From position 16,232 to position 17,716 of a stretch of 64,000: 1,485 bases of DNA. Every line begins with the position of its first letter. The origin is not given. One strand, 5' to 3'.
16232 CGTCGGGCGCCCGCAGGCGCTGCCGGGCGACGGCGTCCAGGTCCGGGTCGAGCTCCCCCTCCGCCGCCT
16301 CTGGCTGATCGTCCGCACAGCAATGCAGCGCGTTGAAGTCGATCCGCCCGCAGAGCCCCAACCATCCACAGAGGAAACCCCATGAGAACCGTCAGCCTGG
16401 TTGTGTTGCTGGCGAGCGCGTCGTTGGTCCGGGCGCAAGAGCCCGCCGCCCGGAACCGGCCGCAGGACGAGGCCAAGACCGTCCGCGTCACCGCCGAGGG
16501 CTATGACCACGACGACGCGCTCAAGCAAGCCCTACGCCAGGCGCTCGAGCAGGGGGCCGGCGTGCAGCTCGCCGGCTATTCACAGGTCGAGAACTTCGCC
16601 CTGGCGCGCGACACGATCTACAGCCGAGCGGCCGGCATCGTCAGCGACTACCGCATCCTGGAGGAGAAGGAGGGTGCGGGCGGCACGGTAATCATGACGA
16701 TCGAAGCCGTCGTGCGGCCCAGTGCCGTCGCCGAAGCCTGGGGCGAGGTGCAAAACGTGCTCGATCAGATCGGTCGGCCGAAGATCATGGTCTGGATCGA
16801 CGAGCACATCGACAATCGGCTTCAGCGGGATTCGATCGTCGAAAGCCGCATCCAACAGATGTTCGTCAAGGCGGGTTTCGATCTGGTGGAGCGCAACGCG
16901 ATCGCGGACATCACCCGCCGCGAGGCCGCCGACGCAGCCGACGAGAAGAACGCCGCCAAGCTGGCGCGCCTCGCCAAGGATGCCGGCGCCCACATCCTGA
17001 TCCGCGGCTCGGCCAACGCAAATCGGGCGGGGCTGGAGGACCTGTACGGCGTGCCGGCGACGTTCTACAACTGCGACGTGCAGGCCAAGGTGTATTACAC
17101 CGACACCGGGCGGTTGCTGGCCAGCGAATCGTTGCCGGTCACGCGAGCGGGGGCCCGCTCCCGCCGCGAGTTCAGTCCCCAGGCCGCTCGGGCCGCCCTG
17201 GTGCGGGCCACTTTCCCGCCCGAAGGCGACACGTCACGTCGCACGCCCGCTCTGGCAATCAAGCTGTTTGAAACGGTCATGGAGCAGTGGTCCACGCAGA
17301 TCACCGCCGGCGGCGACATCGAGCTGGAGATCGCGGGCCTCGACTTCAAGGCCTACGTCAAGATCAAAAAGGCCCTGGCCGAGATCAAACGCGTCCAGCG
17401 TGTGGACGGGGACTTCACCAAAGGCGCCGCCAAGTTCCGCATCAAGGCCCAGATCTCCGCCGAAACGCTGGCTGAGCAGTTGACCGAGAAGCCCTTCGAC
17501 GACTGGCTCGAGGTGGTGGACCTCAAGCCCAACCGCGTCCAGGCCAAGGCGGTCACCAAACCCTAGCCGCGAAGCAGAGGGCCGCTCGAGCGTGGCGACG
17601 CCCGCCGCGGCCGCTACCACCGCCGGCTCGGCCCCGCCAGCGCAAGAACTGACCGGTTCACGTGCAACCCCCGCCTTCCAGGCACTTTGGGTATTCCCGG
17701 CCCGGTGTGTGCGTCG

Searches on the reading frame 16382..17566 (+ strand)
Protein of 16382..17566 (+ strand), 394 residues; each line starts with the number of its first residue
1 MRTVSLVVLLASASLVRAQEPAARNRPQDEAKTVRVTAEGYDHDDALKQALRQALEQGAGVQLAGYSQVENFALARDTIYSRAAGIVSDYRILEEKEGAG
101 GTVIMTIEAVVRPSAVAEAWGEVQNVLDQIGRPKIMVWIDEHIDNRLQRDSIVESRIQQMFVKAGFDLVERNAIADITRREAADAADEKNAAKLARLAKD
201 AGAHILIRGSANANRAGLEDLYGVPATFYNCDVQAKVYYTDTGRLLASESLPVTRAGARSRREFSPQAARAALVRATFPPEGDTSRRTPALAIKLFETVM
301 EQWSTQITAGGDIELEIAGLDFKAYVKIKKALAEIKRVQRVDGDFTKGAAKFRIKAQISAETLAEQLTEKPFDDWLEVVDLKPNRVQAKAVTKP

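Call 14: search_protein_families(library=pfam, proteins=[window:16382-17566:+], max_evalue=0.001)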
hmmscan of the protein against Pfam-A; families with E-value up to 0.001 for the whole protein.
window:16382-17566:+ (394 aa): 1 family
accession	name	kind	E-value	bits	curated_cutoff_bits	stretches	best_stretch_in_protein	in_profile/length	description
PF16548.10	FlgT_N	-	4.8e-05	24.2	28.8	1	41-109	17-83/87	Flagellar assembly protein T, N-terminal domain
